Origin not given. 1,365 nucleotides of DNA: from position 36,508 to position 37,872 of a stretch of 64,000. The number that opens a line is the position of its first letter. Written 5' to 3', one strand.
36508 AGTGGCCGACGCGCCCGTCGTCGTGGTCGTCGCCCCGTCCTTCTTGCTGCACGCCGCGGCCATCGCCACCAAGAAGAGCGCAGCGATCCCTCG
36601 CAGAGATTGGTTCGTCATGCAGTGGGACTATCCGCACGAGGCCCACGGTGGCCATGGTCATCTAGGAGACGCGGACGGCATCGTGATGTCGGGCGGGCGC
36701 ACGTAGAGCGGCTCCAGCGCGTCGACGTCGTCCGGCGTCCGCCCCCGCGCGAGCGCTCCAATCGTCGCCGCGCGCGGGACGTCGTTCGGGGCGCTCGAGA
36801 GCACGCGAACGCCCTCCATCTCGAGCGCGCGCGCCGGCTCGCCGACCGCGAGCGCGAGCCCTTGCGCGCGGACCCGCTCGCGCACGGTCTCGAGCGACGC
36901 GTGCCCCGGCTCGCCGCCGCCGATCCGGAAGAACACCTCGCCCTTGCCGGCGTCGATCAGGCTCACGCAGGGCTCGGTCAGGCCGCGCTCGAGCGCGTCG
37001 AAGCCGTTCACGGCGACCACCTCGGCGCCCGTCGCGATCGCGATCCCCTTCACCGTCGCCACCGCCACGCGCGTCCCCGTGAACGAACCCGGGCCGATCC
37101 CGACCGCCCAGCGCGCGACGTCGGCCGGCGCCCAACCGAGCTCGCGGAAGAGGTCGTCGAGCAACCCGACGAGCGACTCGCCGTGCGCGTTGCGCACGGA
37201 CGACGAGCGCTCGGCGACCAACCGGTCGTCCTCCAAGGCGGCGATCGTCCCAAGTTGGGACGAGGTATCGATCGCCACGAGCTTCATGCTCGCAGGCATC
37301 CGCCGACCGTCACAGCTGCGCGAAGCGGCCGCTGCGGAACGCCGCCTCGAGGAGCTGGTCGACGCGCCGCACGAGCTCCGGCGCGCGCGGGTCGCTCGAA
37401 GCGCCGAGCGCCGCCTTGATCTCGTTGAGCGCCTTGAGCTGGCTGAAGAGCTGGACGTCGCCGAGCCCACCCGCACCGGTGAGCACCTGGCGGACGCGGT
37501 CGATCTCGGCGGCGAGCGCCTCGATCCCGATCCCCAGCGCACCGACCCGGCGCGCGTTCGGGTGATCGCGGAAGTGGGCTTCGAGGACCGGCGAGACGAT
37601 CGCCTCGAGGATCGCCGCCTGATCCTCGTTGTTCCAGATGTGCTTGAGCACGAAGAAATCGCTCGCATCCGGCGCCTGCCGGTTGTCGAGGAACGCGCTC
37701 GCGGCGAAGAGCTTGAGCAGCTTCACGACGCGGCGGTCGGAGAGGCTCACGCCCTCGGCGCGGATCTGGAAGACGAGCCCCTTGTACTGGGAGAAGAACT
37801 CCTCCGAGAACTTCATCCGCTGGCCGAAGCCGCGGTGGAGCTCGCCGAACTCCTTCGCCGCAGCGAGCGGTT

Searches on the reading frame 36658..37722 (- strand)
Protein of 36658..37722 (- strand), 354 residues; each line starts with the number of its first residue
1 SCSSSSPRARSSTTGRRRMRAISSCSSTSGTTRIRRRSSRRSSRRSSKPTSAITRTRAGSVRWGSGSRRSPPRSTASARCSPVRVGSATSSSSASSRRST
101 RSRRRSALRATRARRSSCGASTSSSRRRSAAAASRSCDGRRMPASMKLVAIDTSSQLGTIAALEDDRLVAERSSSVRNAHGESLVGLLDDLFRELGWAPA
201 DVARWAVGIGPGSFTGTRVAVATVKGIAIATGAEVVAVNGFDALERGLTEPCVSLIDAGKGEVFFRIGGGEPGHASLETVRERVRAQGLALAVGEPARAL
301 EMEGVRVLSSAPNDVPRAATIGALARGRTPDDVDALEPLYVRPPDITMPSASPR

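Call 89: search_protein_families(library=pfam, proteins=[window:36658-37722:-], max_evalue=0.001)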
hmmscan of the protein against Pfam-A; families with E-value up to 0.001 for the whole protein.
window:36658-37722:- (354 aa): 1 family
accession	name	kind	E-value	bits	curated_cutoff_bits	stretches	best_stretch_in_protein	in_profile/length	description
PF00814.31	TsaD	-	1.2e-14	55.1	24.8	1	177-265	26-120/264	tRNA N6-adenosine threonylcarbamoyltransferase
